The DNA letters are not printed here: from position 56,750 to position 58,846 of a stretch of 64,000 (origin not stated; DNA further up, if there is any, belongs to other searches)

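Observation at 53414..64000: Tandem array of six GT-C (GT39/PMT-ArnT-like) glycosyltransferases followed by a GT2 gene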

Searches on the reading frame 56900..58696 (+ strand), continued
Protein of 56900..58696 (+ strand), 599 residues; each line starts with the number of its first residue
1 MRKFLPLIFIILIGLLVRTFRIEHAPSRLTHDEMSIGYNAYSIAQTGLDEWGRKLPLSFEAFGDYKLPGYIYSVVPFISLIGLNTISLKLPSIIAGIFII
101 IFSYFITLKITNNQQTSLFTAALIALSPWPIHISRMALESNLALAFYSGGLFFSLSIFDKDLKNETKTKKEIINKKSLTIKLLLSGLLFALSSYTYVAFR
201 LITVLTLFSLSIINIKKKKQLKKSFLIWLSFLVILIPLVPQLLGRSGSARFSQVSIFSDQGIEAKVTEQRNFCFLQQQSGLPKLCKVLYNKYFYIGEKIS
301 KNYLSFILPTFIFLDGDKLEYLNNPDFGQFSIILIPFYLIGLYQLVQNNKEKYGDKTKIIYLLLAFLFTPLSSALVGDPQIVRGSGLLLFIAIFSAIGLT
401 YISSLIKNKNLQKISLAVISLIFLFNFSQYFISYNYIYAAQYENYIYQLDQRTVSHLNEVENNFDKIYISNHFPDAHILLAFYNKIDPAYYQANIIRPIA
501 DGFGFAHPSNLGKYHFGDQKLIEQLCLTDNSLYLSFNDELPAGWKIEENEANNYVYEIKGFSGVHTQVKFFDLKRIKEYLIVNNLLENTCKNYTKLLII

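Call 30: search_solved_structures(query=L001:16469-17305:+, max_evalue=0.01, show_alignments=1)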
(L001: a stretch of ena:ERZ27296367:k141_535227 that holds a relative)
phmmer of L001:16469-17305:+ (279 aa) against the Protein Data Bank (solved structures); distinct sequences matched with E-value up to 0.01: 11.
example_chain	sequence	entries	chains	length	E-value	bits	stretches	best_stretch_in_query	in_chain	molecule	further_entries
22ao_A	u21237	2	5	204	1.5e-12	50.9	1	11-120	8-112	GmaR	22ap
7msp_A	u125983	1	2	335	5.6e-08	35.9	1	11-147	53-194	SPbeta prophage-derived glycosyltransferase SunS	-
7msk_A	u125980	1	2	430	7.2e-08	35.5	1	12-156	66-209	Glyco_trans_2-like domain-containing protein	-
7msn_A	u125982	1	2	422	9.2e-08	35.2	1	11-147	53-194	SPbeta prophage-derived glycosyltransferase SunS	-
5tze_C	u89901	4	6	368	4.1e-05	26.5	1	15-115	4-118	Glycosyl transferase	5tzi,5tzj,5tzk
5tz8_A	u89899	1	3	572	8.1e-05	25.5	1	15-115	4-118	Glycosyl transferase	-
9omh_A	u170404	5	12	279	9e-05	25.4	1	14-110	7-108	Glycosyltransferase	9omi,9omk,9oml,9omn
9omm_A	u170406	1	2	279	9e-05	25.4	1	14-110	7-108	Glycosyltransferase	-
9omj_A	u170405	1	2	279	9.1e-05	25.4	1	14-110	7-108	Glycosyltransferase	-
5mlz_A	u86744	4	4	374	0.0011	21.8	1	10-176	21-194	Dolichol monophosphate mannose synthase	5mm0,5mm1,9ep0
6p61_A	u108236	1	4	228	0.0017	21.2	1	11-102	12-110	Glycosyltransferase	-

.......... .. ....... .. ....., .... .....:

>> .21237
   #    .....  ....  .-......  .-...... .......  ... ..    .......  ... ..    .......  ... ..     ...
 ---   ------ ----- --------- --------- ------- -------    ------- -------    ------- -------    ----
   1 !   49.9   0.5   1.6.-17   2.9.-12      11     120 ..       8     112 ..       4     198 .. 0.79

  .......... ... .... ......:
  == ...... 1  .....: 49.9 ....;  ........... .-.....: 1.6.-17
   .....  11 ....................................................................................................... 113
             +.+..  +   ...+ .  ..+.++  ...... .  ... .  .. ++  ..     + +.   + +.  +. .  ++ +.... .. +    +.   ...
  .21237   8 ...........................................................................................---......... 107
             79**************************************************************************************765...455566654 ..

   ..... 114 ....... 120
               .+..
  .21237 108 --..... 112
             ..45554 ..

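Call 31: find_encoding_contigs(protein=P0004, flank=10000, max_places=2)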
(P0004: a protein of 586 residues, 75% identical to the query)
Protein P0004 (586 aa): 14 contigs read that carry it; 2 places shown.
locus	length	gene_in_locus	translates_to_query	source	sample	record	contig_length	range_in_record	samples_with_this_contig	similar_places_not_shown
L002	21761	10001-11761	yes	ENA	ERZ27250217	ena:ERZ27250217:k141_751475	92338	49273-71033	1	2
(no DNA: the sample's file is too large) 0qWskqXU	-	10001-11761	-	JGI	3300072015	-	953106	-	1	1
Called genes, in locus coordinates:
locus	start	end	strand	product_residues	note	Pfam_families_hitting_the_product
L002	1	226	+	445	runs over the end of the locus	PF02934:GatB_N, PF02637:GatB_Yqey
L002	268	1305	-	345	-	PF00152:tRNA-synt_2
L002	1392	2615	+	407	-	PF14398:ATPgrasp_YheCD (weak), PF07478:Dala_Dala_lig_C (faint), PF13535:ATP-grasp_4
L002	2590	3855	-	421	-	PF00342:PGI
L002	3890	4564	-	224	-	-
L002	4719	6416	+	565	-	-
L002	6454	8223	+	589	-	PF02366:PMT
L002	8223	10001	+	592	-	-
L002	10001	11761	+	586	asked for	PF02366:PMT (weak)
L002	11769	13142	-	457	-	PF02366:PMT (weak)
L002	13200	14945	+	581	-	-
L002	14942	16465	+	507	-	PF13231:PMT_2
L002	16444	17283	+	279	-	PF00535:Glycos_transf_2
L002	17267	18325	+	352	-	PF13439:Glyco_transf_4, PF13579:Glyco_trans_4_4 (weak), PF00534:Glycos_transf_1, PF13692:Glyco_trans_1_4, PF20706:GT4-conflict (weak)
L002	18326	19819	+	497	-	PF02366:PMT, PF13231:PMT_2, PF16192:PMT_4TMC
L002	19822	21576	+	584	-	PF10131:PTPS_related, PF13231:PMT_2 (weak), PF09586:YfhO (weak)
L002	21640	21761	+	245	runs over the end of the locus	PF01996:F420_ligase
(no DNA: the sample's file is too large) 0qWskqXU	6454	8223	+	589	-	PF02366:PMT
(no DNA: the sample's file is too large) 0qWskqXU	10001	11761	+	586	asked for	PF02366:PMT (weak)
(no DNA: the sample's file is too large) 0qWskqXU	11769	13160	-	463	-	PF02366:PMT (weak)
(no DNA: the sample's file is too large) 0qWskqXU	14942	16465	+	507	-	PF13231:PMT_2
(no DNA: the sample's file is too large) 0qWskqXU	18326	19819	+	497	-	PF02366:PMT, PF13231:PMT_2, PF16192:PMT_4TMC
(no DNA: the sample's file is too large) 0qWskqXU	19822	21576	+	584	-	PF10131:PTPS_related, PF13231:PMT_2 (weak), PF09586:YfhO (weak)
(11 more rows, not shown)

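Call 32: predict_structure(alignment_id=A2)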
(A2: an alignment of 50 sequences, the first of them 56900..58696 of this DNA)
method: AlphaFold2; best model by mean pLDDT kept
length: 599 residues; sequences in the alignment: 50
mean_pLDDT: 94.2   pTM: 0.93
mean pLDDT of the five models: 94.2, 93.1, 92.9, 92.6, 92.4
residues with pLDDT >= 90: 533; 70-90: 49; 50-70: 16; < 50: 1
segments of 3 or more residues with pLDDT < 50: none
pLDDT, mean of each block of 10 residues (from residue 1): 91 98 94 97 98 95 92 98 98 98 97 96 98 96 98 93 57 82 98 97 98 91 96 96 87 91 96 96 96 96 96 95 94 98 88 86 97 94 96 98 97 98 98 96 93 97 98 95 98 96 90 97 95 96 93 94 94 97 96 74
secondary structure, 60 per line:
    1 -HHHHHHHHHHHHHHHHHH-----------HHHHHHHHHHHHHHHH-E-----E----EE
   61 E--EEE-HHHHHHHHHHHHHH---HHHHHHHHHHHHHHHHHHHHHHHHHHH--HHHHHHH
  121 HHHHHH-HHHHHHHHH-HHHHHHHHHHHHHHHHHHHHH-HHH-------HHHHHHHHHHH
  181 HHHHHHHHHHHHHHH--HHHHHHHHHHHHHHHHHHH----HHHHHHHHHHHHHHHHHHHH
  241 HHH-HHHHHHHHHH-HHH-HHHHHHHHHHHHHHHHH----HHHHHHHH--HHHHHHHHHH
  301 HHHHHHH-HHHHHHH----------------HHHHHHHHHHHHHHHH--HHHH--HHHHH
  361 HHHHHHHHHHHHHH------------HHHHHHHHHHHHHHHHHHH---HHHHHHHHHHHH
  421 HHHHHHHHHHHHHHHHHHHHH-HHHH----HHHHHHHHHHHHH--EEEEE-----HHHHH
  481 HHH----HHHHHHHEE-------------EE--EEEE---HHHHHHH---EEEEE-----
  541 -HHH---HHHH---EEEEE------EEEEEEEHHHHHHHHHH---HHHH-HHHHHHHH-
elements in order: H2-19 H31-46 E59-61 E64-66 H68-81 H85-111 H114-126 H128-136 H138-158 H170-195 H198-216 H221-243 H245-254 H260-276 H281-288 H291-307 H309-315 H332-347 H350-353 H356-374 H387-405 H409-441 H443-446 H451-463 E466-470 H476-483 H488-494 E514-517 H521-527 E531-535 H548-551 E555-559 E566-572 H573-582 H586-589 H591-598

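Call 37: fold_search(model_id=the predicted structure, library=pdb)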
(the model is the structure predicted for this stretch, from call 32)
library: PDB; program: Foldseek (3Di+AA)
matches with E <= 10: 475; with E <= 0.001: 28
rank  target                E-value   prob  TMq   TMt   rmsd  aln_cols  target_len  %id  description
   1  8b6l_I                1.4e-08  1.00  0.48  0.43  13.7       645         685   12  Subtomogram average of the human Sec61-TRAP-OSTA-translocon (released 2022-12-07)
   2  7e9s_A                2.0e-08  1.00  0.46  0.33  12.7       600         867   14  Archaeal oligosaccharyltransferase AglB from Archaeoglobus fulgidus in complex with an inhibitory peptide and a dolich (released 2021-09-08)
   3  6s7t_A                4.3e-08  1.00  0.46  0.40  14.0       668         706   13  Cryo-EM structure of human oligosaccharyltransferase complex OST-B (released 2019-12-18)
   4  9n9j_I                5.9e-08  1.00  0.46  0.41  13.3       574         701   14  Structure of a GRP94 folding intermediate engaged with a CCDC134- and FKBP11-bound secretory translocon (released 2025-11-19)
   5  3wak                  1.1e-07  1.00  0.46  0.34  12.9       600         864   13  Crystal structure of the Archaeoglobus fulgidus oligosaccharyltransferase (O29867_ARCFU) in the apo form (released 2013-10-30)
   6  8pn9_A                1.7e-07  1.00  0.46  0.43  13.5       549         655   13  Structure of human oligosaccharyltransferase OST-A complex bound to NGI-1 (released 2024-05-08)
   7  6s7o_A                2.5e-07  1.00  0.47  0.44  13.1       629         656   11  Cryo-EM structure of human oligosaccharyltransferase complex OST-A (released 2019-12-18)
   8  8agc_A                3.2e-07  1.00  0.47  0.41  13.2       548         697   11  Structure of yeast oligosaccharylransferase complex with lipid-linked oligosaccharide and non-acceptor peptide bound (released 2022-12-07)
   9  5gmy_A                3.2e-07  1.00  0.46  0.34  13.1       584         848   13  Crystal structure of the Archaeoglobus fulgidus oligosaccharyltransferase (O29867_ARCFU) tethered with an acceptor pep (released 2017-02-01)
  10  5f15                  4.7e-07  1.00  0.48  0.52  12.1       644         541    9  Crystal Structure of ArnT from Cupriavidus metallidurans bound to Undecaprenyl phosphate (released 2016-02-17)
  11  5ezm                  5.4e-07  1.00  0.50  0.54  11.7       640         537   10  Crystal Structure of ArnT from Cupriavidus metallidurans in the apo state (released 2016-02-17)
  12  7oci_F                1.3e-06  1.00  0.46  0.44  12.2       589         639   10  Cryo-EM structure of yeast Ost6p containing oligosaccharyltransferase complex (released 2022-02-16)
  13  8age_A                2.1e-06  1.00  0.48  0.45  10.8       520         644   11  Structure of yeast oligosaccharylransferase complex with acceptor peptide bound (released 2022-12-07)
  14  6gxc_A                2.2e-06  1.00  0.47  0.41  14.6       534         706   12  Bacterial oligosaccharyltransferase PglB in complex with an inhibitory peptide and a reactive lipid-linked oligosaccha (released 2018-11-14)
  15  5ogl_A                2.7e-06  1.00  0.48  0.41  14.2       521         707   13  Structure of bacterial oligosaccharyltransferase PglB in complex with an acceptor peptide and an lipid-linked oligosac (released 2017-10-25)
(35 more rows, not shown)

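Call 40: find_encoding_contigs(protein=P0016, flank=10000, max_places=1)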
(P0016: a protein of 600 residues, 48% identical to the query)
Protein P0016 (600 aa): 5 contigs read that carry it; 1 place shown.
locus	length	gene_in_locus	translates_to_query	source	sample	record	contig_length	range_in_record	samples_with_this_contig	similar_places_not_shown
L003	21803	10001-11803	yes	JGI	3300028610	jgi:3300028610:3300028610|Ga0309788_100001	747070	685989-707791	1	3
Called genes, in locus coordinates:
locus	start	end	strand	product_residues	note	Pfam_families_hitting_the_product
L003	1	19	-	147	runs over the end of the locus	PF00383:dCMP_cyt_deam_1, PF14437:MafB19-deam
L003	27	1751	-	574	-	PF03485:Arg_tRNA_synt_N, PF00750:tRNA-synt_1d, PF05746:DALR_1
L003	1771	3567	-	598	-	-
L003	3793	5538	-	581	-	PF13231:PMT_2 (weak)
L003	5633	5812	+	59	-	-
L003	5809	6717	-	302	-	PF00535:Glycos_transf_2, PF13641:Glyco_tranf_2_3, PF13632:Glyco_trans_2_3 (weak)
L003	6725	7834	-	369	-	PF00534:Glycos_transf_1, PF13692:Glyco_trans_1_4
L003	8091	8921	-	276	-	PF00535:Glycos_transf_2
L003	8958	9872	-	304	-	PF00535:Glycos_transf_2, PF13641:Glyco_tranf_2_3, PF13632:Glyco_trans_2_3 (weak)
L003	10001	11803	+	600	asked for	-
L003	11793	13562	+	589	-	PF10131:PTPS_related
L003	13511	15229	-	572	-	-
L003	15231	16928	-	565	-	PF02366:PMT (weak), PF13231:PMT_2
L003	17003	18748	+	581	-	-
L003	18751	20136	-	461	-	PF13231:PMT_2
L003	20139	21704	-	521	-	PF13231:PMT_2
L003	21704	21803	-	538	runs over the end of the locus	-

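Call 41: find_encoding_contigs(protein=P0012, flank=10000, max_places=1)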
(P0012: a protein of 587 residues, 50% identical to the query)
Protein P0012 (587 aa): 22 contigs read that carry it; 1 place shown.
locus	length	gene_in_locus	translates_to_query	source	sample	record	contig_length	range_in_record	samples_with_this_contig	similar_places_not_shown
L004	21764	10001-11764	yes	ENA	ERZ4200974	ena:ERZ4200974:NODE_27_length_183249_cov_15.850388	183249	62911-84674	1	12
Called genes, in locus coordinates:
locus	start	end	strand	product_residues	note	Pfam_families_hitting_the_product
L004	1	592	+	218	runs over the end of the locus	PF01746:tRNA_m1G_MT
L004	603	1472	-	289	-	PF01370:Epimerase, PF04321:RmlD_sub_bind, PF01073:3Beta_HSD, PF02719:Polysacc_synt_2 (weak), PF16363:GDP_Man_Dehyd, PF13460:NAD_binding_10 (weak), PF07993:NAD_binding_4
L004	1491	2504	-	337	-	PF01073:3Beta_HSD, PF01370:Epimerase, PF02719:Polysacc_synt_2, PF04321:RmlD_sub_bind, PF07993:NAD_binding_4, PF13460:NAD_binding_10, PF16363:GDP_Man_Dehyd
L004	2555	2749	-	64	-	-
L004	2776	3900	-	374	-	PF03816:LytR_cpsA_psr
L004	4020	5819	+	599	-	PF13231:PMT_2 (weak)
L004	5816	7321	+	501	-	PF01943:Polysacc_synt, PF13440:Polysacc_synt_3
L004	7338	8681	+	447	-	-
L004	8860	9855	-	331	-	-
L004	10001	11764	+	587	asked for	-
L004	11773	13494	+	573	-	PF10131:PTPS_related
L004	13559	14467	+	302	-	PF00535:Glycos_transf_2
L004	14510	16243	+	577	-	-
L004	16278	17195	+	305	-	PF00535:Glycos_transf_2, PF13641:Glyco_tranf_2_3, PF13632:Glyco_trans_2_3 (weak)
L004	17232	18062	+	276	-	PF00535:Glycos_transf_2, PF10111:Glyco_tranf_2_2 (weak)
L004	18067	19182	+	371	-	PF00534:Glycos_transf_1, PF13692:Glyco_trans_1_4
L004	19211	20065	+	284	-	PF00535:Glycos_transf_2, PF13641:Glyco_tranf_2_3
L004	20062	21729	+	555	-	-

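Call 47: search_solved_structures(query=L003:5812-6717:-, max_evalue=0.001)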
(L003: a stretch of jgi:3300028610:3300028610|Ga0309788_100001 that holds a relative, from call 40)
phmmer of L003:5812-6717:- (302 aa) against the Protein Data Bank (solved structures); distinct sequences matched with E-value up to 0.001: 0.

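Call 48: find_related_loci(query=A2, collection=genome_contigs, flank=10000)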
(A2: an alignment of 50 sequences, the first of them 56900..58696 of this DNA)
Query A2 (599 aa) in genome_contigs; peptide patterns used: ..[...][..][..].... (x = any residue, [..] = any of these).
599 stretches matched a pattern (row limit reached: there are more); 586 encode a relative of the query (tblastn E <= 1e-3); the best 80 are kept; 80 distinct loci.
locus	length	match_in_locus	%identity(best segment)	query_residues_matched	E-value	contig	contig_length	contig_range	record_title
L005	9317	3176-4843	45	7-591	3e-144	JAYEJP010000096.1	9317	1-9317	MAG: Patescibacteria group bacterium isolate MAG160 MAG160_96, whole genome shotgun sequence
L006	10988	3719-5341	43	18-590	4e-137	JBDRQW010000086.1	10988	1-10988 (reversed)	MAG: Candidatus Beckwithbacteria bacterium isolate MEGAHIT-group-2.65 k141_1349379, whole genome shotgun sequence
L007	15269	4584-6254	42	7-590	9e-130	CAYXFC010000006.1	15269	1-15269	MAG TPA_asm: uncultured Pseudomonadales bacterium isolate binchicken_co387_139 genome assembly, contig: NODE_4570_length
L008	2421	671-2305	40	7-580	5e-132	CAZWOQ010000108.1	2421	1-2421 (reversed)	MAG TPA_asm: uncultured Pseudomonadales bacterium isolate SRP216815_co1_77 genome assembly, contig: NODE_63433_length_24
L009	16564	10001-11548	33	2-534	2e-81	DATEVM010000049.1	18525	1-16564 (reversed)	MAG TPA_asm: Patescibacteria group bacterium isolate SMAG_U8367 k141_1397095, whole genome shotgun sequence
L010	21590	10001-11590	32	18-577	2e-78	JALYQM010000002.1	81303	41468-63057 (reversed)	MAG: bacterium isolate MDV bin63 SD1454-56_k127_19502, whole genome shotgun sequence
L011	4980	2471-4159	31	1-592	1e-72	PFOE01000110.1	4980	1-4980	MAG: Candidatus Roizmanbacteria bacterium CG_4_10_14_0_2_um_filter_36_35 CG_4_10_14_0.2_scaffold_12531_c, whole genome s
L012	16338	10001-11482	32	7-518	7e-70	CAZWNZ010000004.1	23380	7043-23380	MAG TPA_asm: uncultured Gammaproteobacteria bacterium isolate SRP192927_co3_839 genome assembly, contig: NODE_4426_lengt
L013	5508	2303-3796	34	3-516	1e-69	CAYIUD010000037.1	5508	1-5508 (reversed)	MAG TPA_asm: uncultured Pseudomonadales bacterium isolate ERP119705_co5_501 genome assembly, contig: NODE_20516_length_5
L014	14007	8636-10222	32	8-563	4e-68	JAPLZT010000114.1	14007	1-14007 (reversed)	MAG: Candidatus Woesebacteria bacterium isolate LacPavin_0920_WC90_MAG_37_8 LacPavin_0920_WC90_scaffold_2130171, whole g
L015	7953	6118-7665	32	1-531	4e-68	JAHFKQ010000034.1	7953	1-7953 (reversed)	MAG: Candidatus Collierbacteria bacterium isolate nzgw413 NODE_10844_length_7954_cov_2.931572, whole genome shotgun sequ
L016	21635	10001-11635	31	10-591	4e-67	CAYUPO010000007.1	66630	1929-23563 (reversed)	MAG TPA_asm: uncultured Gammaproteobacteria bacterium isolate SRP286056_co1_297 genome assembly, contig: NODE_373_length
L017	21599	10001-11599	32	1-542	4e-67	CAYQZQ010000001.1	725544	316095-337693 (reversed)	MAG TPA_asm: uncultured Pseudomonadales bacterium isolate binchicken_co17_216 genome assembly, contig: NODE_2_length_725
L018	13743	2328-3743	33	1-494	2e-67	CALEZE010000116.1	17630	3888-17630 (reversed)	MAG TPA_asm: uncultured bacterium isolate SRR7515931_bin.142_CONCOCT_v1.1_MAG genome assembly, contig: ERZ869938.1579, w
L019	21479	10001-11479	31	7-520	3e-67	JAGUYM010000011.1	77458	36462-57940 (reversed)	MAG: Candidatus Woesebacteria bacterium isolate DeMMO6_63 c_000000051655, whole genome shotgun sequence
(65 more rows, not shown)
